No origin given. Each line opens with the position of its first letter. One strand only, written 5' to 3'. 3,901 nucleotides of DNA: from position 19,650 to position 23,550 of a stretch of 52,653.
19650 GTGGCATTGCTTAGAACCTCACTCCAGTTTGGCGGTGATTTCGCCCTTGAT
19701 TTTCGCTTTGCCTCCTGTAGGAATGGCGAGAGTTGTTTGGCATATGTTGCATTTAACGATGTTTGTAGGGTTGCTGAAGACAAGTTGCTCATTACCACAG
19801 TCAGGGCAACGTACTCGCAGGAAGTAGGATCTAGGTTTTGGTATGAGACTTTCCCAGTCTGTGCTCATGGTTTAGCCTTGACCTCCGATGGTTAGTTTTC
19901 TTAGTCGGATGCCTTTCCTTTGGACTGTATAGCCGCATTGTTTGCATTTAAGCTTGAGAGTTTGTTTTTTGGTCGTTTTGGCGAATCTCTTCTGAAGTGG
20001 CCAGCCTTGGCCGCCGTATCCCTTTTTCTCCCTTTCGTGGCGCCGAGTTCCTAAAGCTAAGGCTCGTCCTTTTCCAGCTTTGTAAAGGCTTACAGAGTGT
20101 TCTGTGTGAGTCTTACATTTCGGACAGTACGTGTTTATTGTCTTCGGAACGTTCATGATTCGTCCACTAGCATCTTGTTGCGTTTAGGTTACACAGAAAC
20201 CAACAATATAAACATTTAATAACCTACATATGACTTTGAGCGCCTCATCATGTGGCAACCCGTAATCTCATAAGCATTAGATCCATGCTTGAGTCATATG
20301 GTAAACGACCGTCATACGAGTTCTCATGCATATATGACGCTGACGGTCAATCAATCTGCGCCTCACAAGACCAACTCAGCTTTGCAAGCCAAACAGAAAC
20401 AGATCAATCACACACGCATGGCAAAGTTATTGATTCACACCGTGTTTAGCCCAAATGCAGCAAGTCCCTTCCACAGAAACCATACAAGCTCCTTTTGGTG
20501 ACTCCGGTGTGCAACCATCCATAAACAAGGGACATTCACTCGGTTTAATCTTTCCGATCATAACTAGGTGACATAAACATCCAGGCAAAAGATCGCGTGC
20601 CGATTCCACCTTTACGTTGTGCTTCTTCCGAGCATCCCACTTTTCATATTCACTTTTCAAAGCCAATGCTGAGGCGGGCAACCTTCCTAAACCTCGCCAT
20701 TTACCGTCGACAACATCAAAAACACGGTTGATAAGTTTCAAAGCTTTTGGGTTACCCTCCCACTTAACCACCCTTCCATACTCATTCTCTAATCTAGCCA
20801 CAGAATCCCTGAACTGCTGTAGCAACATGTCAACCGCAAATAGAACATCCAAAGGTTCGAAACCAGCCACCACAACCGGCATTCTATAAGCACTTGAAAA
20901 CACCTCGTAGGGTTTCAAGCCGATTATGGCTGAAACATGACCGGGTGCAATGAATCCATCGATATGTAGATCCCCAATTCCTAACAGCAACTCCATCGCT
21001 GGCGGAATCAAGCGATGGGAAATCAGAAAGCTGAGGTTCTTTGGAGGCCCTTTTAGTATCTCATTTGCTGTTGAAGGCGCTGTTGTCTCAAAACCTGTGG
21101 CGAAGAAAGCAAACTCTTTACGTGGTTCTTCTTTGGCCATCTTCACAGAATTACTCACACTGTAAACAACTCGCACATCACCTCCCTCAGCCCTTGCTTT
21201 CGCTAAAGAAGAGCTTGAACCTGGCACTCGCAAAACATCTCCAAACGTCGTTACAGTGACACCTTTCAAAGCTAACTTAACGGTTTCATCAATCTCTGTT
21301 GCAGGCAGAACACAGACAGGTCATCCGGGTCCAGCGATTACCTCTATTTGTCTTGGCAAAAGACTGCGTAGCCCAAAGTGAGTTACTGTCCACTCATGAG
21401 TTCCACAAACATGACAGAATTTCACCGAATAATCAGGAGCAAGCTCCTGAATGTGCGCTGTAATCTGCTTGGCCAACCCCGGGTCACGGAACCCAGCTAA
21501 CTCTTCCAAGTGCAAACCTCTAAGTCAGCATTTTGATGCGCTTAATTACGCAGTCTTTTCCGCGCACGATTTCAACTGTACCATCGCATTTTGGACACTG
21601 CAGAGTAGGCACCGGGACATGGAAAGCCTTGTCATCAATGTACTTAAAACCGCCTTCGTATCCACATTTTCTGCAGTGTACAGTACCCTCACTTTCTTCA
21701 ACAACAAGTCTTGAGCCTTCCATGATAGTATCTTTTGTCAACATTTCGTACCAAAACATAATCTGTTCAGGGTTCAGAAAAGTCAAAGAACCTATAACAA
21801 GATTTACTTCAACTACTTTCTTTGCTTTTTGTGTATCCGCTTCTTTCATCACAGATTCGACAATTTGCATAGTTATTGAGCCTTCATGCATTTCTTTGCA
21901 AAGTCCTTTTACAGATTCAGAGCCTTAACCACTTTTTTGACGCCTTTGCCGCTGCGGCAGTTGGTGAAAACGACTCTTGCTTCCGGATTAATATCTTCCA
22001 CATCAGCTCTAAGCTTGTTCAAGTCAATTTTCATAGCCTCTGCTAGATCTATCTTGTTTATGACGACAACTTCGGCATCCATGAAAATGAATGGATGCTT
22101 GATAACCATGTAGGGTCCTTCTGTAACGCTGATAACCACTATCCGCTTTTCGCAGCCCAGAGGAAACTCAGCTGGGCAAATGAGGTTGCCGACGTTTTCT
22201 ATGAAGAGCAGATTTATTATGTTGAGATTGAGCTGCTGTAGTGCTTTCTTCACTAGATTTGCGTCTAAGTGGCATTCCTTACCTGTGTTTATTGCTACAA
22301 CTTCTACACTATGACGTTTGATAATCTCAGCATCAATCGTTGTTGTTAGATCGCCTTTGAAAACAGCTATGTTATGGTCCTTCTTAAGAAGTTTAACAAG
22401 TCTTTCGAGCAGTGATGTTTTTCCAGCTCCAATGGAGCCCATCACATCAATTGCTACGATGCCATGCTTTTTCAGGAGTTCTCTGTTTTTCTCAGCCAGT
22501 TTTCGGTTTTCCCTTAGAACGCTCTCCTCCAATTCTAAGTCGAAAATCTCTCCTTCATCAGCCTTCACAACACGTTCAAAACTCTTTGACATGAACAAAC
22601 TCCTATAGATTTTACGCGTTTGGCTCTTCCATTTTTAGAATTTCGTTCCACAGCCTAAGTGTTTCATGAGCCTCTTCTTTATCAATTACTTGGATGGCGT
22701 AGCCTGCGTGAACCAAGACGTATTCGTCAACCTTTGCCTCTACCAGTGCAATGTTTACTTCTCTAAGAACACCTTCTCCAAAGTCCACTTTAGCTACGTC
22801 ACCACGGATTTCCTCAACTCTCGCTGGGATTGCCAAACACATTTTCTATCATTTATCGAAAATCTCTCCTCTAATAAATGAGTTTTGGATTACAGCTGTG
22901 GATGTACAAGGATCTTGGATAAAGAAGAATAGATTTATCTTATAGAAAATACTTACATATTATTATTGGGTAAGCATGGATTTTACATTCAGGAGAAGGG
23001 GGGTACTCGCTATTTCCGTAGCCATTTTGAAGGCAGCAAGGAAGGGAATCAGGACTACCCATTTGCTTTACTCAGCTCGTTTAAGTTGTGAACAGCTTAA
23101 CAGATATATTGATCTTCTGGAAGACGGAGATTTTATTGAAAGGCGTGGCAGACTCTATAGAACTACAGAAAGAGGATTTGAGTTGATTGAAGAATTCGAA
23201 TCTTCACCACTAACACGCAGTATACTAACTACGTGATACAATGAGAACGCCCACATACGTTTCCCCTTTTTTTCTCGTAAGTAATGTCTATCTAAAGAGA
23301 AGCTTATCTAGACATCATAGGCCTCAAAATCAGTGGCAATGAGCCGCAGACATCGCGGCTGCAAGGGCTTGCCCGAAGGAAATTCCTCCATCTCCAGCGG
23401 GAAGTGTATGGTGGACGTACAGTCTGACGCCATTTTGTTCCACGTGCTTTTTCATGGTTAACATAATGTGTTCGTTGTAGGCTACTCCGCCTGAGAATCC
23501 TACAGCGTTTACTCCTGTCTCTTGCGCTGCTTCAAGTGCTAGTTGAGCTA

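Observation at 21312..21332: In-frame TGA replaces the first Cys of the HypD GPG-C-PVC motif: UxxC selenocysteine candidate or plain nonsense lesion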

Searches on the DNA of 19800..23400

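Call 7: search_rna_families(source=window, start=19800, end=23400, threshold=evalue, max_evalue=10, show_alignments=3)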
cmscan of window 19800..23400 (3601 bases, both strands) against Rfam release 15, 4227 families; matches with E-value up to 10: 2.
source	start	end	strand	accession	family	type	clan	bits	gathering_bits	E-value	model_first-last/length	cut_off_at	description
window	21772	21856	-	RF01181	snR77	Gene; snRNA; snoRNA; CD-box;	CL00057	21.3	50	7.4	1-83/83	no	Small nucleolar RNA snR77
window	22010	22045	+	RF02147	MEG8_3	Gene; lncRNA;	-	13.7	40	4.4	1-66/66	no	Maternally expressed 8 exon 3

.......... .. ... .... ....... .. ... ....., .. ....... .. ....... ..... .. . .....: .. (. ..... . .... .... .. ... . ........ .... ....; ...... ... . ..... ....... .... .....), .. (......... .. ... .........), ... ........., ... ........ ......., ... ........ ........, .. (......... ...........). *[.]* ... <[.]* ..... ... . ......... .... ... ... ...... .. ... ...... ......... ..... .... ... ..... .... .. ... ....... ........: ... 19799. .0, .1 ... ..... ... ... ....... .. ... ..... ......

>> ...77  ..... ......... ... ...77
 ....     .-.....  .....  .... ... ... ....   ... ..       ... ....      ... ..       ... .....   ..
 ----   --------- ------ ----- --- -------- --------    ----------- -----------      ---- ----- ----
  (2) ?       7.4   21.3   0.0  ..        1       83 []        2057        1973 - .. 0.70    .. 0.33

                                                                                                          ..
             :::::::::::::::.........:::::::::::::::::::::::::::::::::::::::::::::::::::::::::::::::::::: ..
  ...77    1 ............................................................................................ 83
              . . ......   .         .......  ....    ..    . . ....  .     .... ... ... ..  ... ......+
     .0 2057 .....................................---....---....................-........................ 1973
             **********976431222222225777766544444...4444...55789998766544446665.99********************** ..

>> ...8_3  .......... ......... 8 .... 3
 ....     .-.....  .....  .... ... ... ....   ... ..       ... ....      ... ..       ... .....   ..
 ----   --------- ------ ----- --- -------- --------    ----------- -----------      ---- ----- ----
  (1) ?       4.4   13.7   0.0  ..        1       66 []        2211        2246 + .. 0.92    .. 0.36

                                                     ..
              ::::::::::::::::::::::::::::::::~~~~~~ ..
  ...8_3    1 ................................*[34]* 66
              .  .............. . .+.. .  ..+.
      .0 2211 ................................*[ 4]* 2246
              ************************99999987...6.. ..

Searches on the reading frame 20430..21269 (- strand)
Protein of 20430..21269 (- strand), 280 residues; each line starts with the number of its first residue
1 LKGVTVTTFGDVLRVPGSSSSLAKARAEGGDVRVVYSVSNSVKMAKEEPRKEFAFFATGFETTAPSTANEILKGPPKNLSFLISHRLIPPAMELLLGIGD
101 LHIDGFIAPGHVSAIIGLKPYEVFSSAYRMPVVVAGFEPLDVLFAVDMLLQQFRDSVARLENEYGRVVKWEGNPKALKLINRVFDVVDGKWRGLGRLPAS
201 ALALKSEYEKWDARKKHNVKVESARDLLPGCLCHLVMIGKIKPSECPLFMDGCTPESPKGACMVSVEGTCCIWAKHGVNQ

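Call 34: list_cluster_members(proteins=[P0001, window:20430-21269:-])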
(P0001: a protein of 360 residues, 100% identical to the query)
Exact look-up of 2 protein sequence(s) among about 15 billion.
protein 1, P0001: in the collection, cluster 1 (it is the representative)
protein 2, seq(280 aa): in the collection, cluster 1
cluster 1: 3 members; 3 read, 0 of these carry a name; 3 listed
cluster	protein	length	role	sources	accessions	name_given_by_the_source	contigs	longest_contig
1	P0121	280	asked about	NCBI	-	-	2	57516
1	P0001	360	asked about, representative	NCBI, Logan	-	-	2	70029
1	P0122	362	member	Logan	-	-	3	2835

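Call 35: find_encoding_contigs(protein=P0121, flank=3000, max_places=10)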
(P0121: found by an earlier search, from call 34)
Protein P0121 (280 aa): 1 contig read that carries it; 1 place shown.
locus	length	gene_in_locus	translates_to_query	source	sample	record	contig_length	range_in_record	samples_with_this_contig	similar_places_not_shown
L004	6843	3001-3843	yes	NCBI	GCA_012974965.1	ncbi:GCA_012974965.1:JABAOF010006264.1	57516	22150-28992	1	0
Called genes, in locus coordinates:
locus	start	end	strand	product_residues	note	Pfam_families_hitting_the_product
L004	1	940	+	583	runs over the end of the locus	PF01300:Sua5_yciO_yrdC, PF17788:HypF_C, PF00814:TsaD (faint), PF22521:HypF_C_2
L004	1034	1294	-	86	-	PF14947:HTH_45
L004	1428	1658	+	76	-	PF01455:HupF_HypC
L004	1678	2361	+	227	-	PF03193:RsgA_GTPase (faint), PF00009:GTP_EFTU (faint), PF02492:cobW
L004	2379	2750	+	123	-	PF01155:HypA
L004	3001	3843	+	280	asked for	PF01924:HypD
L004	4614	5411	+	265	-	PF00575:S1, PF07541:EIF_2_alpha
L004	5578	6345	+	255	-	PF09754:PAC2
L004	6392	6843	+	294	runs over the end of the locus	PF01073:3Beta_HSD, PF01370:Epimerase, PF04321:RmlD_sub_bind, PF16363:GDP_Man_Dehyd, PF02719:Polysacc_synt_2, PF07993:NAD_binding_4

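Call 36: find_encoding_contigs(protein=P0122, flank=3000, max_places=10)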
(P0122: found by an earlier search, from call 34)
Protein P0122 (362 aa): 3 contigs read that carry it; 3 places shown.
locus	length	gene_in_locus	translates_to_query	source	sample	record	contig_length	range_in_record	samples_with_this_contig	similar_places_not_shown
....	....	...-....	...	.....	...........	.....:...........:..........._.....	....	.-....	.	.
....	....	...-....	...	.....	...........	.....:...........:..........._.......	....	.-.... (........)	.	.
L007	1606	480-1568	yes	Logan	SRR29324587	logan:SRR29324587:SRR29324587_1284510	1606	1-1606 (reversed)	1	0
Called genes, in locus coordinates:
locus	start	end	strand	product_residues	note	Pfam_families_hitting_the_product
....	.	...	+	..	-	?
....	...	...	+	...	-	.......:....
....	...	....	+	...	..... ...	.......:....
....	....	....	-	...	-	?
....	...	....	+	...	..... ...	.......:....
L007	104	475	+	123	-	PF01155:HypA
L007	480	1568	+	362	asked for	PF01924:HypD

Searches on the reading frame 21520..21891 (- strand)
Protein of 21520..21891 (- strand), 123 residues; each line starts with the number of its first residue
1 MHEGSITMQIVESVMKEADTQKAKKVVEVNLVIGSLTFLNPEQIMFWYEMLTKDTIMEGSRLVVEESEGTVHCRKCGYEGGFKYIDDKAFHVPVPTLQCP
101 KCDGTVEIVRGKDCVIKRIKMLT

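Call 60: search_protein_families(library=pfam, proteins=[window:21520-21891:-])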
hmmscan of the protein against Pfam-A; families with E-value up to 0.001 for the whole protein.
window:21520-21891:- (123 aa): 1 family
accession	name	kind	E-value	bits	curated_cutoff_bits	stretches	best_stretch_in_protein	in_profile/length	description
PF01155.25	HypA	-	2.8e-27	95.4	28.9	1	1-121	1-112/112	Hydrogenase/urease nickel incorporation, metallochaperone, hypA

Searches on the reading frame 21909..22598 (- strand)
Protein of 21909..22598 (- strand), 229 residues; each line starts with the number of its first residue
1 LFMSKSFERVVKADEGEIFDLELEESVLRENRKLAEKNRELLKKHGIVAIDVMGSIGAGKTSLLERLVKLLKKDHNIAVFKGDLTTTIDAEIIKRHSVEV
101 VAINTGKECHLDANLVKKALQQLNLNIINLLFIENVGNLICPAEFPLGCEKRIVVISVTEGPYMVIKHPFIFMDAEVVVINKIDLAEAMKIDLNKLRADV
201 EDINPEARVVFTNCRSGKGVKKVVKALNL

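Call 60: search_protein_families(library=pfam, proteins=[window:21909-22598:-])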
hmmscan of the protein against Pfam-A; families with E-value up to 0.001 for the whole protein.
window:21909-22598:- (229 aa): 3 families
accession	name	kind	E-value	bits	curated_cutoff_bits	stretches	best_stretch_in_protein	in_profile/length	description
PF02492.25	cobW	-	3.7e-24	85.7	20.7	1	52-210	5-179/180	CobW/HypB/UreG, nucleotide-binding domain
PF00009.33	GTP_EFTU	-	3.6e-06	27.1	26.5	0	47-91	3-50/188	Elongation factor Tu GTP binding domain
PF03193.22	RsgA_GTPase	-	1.1e-05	25.8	30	0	177-227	57-104/174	RsgA GTPase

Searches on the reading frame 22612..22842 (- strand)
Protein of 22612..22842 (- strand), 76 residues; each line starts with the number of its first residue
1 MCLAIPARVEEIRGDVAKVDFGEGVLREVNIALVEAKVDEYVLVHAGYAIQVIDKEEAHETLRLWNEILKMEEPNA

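Call 60: search_protein_families(library=pfam, proteins=[window:22612-22842:-])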
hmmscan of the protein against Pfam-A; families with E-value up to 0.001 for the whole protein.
window:22612-22842:- (76 aa): 1 family
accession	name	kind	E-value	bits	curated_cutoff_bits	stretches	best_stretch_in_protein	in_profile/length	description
PF01455.23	HupF_HypC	-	1.5e-27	95.9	28.5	1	1-65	1-65/65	HupF/HypC family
